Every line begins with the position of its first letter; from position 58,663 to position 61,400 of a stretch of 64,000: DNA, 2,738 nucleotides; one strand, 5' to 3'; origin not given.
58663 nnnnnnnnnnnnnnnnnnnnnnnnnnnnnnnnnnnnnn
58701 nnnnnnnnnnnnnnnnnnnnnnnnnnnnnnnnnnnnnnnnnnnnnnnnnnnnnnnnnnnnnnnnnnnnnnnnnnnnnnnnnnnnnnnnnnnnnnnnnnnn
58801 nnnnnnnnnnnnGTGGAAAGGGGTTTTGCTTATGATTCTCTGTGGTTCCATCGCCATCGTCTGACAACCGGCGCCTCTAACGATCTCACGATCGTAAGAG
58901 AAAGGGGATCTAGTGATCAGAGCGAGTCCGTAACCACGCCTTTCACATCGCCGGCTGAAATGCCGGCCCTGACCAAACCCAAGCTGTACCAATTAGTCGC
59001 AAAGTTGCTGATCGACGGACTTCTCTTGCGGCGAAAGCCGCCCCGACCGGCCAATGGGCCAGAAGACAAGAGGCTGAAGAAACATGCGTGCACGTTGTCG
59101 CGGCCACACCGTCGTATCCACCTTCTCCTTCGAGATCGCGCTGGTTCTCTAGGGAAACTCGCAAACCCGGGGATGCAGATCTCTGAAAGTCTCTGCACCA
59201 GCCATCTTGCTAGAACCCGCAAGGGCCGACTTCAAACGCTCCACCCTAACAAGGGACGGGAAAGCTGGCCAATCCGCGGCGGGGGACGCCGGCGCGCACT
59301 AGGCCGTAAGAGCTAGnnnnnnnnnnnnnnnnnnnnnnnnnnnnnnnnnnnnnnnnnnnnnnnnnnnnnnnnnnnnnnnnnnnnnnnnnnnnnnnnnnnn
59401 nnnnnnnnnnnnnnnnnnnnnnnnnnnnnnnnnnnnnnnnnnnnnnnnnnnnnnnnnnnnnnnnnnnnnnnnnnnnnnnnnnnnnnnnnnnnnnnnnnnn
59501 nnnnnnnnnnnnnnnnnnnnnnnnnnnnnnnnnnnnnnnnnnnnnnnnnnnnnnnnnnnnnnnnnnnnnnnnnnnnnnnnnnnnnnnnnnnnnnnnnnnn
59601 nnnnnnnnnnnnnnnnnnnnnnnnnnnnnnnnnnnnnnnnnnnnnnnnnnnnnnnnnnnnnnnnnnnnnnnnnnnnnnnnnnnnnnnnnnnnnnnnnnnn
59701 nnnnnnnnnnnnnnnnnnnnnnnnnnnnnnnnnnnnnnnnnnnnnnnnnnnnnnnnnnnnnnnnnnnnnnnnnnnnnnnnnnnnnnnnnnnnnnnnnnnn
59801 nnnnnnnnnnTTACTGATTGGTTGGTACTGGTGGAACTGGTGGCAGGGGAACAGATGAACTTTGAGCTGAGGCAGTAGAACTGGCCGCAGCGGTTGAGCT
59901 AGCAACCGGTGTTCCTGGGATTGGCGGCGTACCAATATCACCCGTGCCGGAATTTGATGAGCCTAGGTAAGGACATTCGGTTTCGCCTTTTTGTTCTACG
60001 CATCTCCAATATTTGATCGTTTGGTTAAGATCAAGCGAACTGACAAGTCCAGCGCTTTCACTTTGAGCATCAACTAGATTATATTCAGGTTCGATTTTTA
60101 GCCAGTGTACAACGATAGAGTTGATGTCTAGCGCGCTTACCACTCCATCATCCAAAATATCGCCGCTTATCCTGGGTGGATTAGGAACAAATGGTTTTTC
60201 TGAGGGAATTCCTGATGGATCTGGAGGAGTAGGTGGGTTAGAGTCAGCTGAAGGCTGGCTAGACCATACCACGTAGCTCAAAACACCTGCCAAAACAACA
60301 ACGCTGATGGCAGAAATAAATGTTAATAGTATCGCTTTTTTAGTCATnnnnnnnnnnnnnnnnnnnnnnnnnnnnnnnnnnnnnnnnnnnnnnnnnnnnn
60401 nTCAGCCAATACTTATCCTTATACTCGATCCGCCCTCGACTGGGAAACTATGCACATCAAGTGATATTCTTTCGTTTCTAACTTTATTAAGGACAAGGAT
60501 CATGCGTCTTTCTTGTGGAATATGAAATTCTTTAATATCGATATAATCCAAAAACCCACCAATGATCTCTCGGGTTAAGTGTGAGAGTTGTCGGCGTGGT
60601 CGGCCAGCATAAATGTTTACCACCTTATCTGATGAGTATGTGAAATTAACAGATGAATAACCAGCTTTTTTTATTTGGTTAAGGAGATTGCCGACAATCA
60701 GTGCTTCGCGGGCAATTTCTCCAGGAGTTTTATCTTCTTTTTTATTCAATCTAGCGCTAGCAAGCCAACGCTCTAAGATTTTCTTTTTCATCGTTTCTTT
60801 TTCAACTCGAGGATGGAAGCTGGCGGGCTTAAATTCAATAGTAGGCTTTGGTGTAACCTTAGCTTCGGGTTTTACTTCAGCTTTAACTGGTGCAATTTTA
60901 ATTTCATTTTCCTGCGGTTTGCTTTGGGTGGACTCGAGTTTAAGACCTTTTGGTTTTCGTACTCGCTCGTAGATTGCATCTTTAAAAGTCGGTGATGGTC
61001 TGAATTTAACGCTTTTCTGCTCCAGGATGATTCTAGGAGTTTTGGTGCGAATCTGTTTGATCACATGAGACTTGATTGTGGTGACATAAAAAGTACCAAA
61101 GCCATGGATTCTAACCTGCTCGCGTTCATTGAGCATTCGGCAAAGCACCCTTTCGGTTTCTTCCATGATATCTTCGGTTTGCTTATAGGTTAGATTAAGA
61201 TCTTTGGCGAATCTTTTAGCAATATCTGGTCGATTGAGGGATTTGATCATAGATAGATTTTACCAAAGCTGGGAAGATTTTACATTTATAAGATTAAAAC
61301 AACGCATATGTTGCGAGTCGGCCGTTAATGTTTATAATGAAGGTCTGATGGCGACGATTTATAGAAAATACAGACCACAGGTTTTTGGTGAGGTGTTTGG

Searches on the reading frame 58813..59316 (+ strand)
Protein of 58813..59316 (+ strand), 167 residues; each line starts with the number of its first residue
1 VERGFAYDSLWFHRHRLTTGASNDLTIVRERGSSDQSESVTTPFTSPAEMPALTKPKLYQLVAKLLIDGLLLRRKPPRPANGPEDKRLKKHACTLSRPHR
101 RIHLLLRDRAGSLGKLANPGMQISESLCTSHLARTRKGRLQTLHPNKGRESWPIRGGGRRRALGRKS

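Call 41: find_homologous_proteins(query=window:58813-59316:+, max_evalue=0.001)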
Query window:58813-59316:+ (167 aa): 1 proteins with E <= 0.001 among 221 candidates.
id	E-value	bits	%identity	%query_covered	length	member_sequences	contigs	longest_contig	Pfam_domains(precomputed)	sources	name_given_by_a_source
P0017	6.4e-101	353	98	100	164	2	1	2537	-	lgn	-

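Call 56: list_cluster_members(proteins=[P0017, window:58813-59316:+])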
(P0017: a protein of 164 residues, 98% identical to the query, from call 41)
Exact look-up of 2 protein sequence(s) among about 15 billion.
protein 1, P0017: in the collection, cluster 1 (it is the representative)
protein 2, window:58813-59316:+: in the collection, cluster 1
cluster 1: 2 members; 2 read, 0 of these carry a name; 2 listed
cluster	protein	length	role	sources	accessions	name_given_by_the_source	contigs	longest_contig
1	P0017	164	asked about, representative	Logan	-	-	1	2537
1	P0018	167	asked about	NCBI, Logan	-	-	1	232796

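Call 57: find_encoding_contigs(protein=window:58813-59316:+, flank=1500, max_places=6)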
Protein window:58813-59316:+ (167 aa): 1 contig read that carries it; 1 place shown.
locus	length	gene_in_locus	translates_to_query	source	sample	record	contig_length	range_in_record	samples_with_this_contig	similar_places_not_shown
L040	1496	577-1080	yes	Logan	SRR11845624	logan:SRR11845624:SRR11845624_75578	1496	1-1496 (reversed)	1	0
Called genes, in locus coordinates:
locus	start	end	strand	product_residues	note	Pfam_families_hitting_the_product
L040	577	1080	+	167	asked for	-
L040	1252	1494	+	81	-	?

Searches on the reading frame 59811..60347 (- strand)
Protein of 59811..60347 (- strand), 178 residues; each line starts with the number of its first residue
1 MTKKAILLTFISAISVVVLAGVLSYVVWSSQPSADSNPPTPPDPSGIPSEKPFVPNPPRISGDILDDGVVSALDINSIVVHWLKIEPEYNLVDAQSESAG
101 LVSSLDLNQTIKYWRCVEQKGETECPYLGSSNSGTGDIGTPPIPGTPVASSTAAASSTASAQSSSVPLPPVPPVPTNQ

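Call 33: find_encoding_contigs(protein=window:59811-60347:-, flank=4000, max_places=10)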
Protein window:59811-60347:- (178 aa): 3 contigs read that carry it; 3 places shown.
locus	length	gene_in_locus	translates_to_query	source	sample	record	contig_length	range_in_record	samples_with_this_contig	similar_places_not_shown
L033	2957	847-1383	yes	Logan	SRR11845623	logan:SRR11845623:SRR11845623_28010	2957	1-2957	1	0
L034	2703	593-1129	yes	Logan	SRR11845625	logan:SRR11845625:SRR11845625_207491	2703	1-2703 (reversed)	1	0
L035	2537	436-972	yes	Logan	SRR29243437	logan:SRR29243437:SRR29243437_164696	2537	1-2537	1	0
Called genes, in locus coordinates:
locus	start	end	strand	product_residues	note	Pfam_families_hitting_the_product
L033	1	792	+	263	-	?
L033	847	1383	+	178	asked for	-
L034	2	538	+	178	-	?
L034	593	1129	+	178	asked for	-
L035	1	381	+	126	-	?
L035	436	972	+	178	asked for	-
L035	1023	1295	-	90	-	-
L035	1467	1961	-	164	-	-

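Call 36: find_homologous_proteins(query=window:59811-60347:-, max_evalue=1e-10)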
Query window:59811-60347:- (178 aa): 16 proteins with E <= 1e-10 among 467 candidates.
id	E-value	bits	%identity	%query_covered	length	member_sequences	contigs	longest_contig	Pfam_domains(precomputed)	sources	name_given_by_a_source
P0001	9.1e-102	356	96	100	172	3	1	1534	-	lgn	-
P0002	1.1e-82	294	73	100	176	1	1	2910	-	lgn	-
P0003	2.9e-78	280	72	100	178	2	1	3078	-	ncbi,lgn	-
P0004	1.2e-73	265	75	83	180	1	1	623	-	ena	-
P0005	3.1e-68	247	73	81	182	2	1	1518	-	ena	-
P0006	3.2e-68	247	67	92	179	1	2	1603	-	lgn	-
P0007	6.9e-65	236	73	74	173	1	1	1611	-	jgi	-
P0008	8.0e-65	236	67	83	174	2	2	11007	-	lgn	-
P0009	5.5e-64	233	70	80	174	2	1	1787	-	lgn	-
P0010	4.5e-63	230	76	75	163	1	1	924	-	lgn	-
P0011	1.7e-62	228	69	74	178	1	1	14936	-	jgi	jgi:hypothetical protein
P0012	6.9e-62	226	71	81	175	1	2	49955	-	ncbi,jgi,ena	ncbi:MAG: hypothetical protein ABH810_04230 [bacterium]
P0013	2.5e-61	224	66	88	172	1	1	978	-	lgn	-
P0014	1.5e-59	219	65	76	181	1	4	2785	-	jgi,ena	-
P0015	6.4e-40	155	56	74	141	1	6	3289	-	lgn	-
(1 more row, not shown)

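Call 37: find_encoding_contigs(protein=P0001, flank=4000)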
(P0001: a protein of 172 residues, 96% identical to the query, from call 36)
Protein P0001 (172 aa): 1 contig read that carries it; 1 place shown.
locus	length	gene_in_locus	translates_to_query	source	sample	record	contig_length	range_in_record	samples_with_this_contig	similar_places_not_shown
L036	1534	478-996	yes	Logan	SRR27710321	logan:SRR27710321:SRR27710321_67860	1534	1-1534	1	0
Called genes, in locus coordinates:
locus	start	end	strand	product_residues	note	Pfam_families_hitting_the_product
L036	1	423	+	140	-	?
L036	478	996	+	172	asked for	-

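Call 38: find_encoding_contigs(protein=P0002, flank=4000)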
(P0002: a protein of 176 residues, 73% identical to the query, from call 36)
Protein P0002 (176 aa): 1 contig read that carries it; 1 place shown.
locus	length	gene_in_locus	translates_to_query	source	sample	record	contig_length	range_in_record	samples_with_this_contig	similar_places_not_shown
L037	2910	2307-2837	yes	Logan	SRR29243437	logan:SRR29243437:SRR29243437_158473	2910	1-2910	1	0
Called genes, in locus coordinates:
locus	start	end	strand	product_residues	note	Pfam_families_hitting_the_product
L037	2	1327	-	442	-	?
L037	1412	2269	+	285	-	PF00216:Bac_DNA_binding, PF18291:HU-HIG (weak)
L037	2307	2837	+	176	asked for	-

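Call 39: find_encoding_contigs(protein=P0003, flank=4000)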
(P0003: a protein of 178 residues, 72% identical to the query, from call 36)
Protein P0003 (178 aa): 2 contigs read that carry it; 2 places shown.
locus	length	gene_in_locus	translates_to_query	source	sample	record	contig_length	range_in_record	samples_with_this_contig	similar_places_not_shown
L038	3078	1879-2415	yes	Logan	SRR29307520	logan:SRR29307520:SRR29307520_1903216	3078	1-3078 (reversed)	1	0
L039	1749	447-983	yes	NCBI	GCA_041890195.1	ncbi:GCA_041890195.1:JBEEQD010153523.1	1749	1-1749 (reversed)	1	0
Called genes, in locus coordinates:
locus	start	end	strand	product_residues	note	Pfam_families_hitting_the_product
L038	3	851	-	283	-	?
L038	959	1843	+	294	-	PF00216:Bac_DNA_binding, PF18291:HU-HIG (weak)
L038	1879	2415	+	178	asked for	-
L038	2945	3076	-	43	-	?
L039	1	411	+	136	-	?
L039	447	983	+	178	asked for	-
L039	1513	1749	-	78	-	?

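Call 53: search_protein_families(library=pfam, proteins=[window:59811-60347:-], max_evalue=0.01)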
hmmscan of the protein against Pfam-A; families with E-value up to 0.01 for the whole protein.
window:59811-60347:- (178 aa): 0 families

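Call 60: find_encoding_contigs(protein=P0012, flank=4500, max_places=2)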
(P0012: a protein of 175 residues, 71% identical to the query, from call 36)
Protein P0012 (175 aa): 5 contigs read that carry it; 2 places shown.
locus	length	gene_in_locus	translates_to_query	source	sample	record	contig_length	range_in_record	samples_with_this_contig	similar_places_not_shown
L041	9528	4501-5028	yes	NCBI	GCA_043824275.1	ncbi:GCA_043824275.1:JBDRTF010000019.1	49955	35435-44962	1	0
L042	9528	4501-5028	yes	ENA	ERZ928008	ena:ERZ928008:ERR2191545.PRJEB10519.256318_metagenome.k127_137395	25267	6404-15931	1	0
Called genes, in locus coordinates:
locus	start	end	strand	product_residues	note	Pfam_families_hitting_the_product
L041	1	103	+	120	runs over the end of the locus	-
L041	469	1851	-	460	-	PF00772:DnaB, PF03796:DnaB_C, PF13481:AAA_25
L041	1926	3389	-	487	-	PF05496:RuvB_N (faint), PF13177:DNA_pol3_delta2, PF00004:AAA, PF07728:AAA_5 (weak), PF13173:AAA_14 (faint), PF13401:AAA_22 (faint), PF22608:DNAX_ATPase_lid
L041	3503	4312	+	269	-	PF00216:Bac_DNA_binding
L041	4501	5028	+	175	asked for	-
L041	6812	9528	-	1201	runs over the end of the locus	PF02811:PHP, PF07733:DNA_pol3_alpha, PF17657:DNA_pol3_finger, PF14579:HHH_6, PF01336:tRNA_anti-codon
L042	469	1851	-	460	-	PF00772:DnaB, PF03796:DnaB_C, PF13481:AAA_25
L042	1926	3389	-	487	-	PF05496:RuvB_N (faint), PF13177:DNA_pol3_delta2, PF00004:AAA, PF07728:AAA_5 (weak), PF13173:AAA_14 (faint), PF13401:AAA_22 (faint), PF22608:DNAX_ATPase_lid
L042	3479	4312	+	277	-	PF00216:Bac_DNA_binding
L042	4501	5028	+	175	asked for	-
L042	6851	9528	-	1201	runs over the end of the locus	PF02811:PHP, PF07733:DNA_pol3_alpha, PF17657:DNA_pol3_finger, PF14579:HHH_6, PF01336:tRNA_anti-codon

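Call 61: find_encoding_contigs(protein=P0011, flank=4500, max_places=2)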
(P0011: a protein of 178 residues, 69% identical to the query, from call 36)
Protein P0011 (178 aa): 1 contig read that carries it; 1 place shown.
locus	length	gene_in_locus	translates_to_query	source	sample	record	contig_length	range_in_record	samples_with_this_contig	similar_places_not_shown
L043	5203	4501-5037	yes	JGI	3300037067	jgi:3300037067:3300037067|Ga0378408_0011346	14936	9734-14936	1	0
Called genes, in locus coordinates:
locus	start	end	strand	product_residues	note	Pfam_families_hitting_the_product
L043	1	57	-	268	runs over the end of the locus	-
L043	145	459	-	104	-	PF01371:Trp_repressor, PF13384:HTH_23 (weak)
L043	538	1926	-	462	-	PF00772:DnaB, PF13481:AAA_25, PF03796:DnaB_C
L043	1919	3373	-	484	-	PF05496:RuvB_N (faint), PF13191:AAA_16 (weak), PF13177:DNA_pol3_delta2, PF07728:AAA_5 (weak), PF13173:AAA_14 (weak), PF13401:AAA_22 (weak), PF00004:AAA, PF22608:DNAX_ATPase_lid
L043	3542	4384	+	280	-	PF00216:Bac_DNA_binding, PF18291:HU-HIG (weak)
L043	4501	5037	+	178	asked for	-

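Call 62: find_encoding_contigs(protein=P0008, flank=4500, max_places=2)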
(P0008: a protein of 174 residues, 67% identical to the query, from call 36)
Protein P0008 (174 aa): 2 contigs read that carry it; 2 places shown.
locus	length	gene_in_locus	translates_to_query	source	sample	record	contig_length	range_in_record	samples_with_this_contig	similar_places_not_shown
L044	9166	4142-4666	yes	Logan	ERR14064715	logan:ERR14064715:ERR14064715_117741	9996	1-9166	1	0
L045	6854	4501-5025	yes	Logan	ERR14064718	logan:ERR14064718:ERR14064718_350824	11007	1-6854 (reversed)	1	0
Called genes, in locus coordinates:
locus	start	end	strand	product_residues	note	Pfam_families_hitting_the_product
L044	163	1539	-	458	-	PF00772:DnaB, PF13481:AAA_25, PF03796:DnaB_C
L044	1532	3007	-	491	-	PF05496:RuvB_N (faint), PF13191:AAA_16 (weak), PF13177:DNA_pol3_delta2, PF07728:AAA_5 (weak), PF13173:AAA_14 (weak), PF13401:AAA_22 (weak), PF00004:AAA, PF22608:DNAX_ATPase_lid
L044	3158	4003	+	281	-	PF00216:Bac_DNA_binding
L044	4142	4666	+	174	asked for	-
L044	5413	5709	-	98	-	-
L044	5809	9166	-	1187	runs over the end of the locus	PF02811:PHP, PF07733:DNA_pol3_alpha, PF17657:DNA_pol3_finger, PF14579:HHH_6, PF01336:tRNA_anti-codon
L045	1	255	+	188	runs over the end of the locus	PF00085:Thioredoxin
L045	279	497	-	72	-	-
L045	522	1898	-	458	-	PF00772:DnaB, PF13481:AAA_25, PF03796:DnaB_C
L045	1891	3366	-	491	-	PF05496:RuvB_N (faint), PF13191:AAA_16 (weak), PF13177:DNA_pol3_delta2, PF07728:AAA_5 (weak), PF13173:AAA_14 (weak), PF13401:AAA_22 (weak), PF00004:AAA, PF22608:DNAX_ATPase_lid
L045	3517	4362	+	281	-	PF00216:Bac_DNA_binding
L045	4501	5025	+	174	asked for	-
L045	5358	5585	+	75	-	-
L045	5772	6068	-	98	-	-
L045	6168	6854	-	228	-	?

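Call 93: list_cluster_members(proteins=[window:59811-60347:-, window:54417-58037:+, window:54459-58037:+, window:58428-58661:-, window:58369-58590:-, window:58334-58474:+, window:59425-59760:+, window:58917-59222:-, window:58771-58992:-, window:58451-58588:-])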
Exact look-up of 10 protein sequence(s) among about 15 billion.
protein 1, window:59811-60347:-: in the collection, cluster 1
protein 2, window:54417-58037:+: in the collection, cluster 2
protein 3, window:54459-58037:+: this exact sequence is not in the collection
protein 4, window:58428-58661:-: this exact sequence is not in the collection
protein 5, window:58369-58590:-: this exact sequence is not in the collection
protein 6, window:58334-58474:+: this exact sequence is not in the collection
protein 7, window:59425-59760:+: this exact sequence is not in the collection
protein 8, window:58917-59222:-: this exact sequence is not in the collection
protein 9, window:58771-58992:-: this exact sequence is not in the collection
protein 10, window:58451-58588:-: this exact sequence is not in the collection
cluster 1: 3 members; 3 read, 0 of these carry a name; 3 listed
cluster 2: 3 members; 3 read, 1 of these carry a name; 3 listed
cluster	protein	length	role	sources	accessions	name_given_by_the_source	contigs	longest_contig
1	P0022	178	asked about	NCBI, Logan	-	-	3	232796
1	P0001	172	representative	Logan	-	-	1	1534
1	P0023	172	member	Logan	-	-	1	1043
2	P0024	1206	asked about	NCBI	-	-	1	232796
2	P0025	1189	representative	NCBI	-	-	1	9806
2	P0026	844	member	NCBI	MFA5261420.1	MAG: DNA polymerase III subunit alpha, partial [Candidatus Omnitrophota bacterium]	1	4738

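Call 94: find_encoding_contigs(protein=P0025, flank=6000, max_places=4)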
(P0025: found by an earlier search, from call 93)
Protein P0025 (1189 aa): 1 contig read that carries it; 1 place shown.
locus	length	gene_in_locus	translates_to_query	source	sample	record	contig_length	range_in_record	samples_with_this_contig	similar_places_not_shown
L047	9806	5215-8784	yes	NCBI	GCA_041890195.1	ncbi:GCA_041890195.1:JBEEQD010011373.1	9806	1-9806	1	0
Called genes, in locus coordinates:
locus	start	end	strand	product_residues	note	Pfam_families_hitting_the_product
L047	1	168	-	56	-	?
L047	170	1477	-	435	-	PF00749:tRNA-synt_1c, PF19269:Anticodon_2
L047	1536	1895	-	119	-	PF08378:NERD, PF02021:UPF0102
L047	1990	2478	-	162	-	PF01245:Ribosomal_L19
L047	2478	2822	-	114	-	PF01016:Ribosomal_L27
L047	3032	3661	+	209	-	-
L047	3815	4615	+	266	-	-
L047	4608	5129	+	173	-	-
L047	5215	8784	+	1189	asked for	PF02811:PHP, PF07733:DNA_pol3_alpha, PF17657:DNA_pol3_finger, PF14579:HHH_6, PF01336:tRNA_anti-codon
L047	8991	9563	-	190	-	-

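Call 95: find_encoding_contigs(protein=P0026, flank=6000, max_places=4)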
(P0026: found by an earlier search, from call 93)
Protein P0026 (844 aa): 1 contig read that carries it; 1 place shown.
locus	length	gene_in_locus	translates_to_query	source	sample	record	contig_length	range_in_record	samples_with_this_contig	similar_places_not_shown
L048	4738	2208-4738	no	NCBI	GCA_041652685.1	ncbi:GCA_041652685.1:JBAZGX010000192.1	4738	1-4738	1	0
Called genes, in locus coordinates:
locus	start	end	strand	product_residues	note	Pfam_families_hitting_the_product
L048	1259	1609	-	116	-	PF01016:Ribosomal_L27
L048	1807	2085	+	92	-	-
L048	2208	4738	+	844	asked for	PF02811:PHP, PF07733:DNA_pol3_alpha, PF17657:DNA_pol3_finger, PF14579:HHH_6 (weak)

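Call 115: find_encoding_contigs(protein=P0024, flank=2500, max_places=5)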
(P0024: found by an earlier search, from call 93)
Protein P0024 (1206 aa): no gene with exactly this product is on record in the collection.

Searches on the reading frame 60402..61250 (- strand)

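Call 53: search_protein_families(library=pfam, proteins=[window:60402-61250:-], max_evalue=0.01)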
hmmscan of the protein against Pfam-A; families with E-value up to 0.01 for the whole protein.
window:60402-61250:- (282 aa): 3 families
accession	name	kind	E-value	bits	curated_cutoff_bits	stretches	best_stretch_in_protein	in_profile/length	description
PF00216.26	Bac_DNA_binding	-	1.3e-15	57.8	22.4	1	5-93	1-89/90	Bacterial DNA-binding protein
PF18291.6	HU-HIG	-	1.3e-05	25.6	26.2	1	9-93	36-118/125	HU domain fused to wHTH, Ig, or Glycine-rich motif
PF08863.15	YolD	-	0.0057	17.2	27.5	0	25-80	25-79/94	YolD-like protein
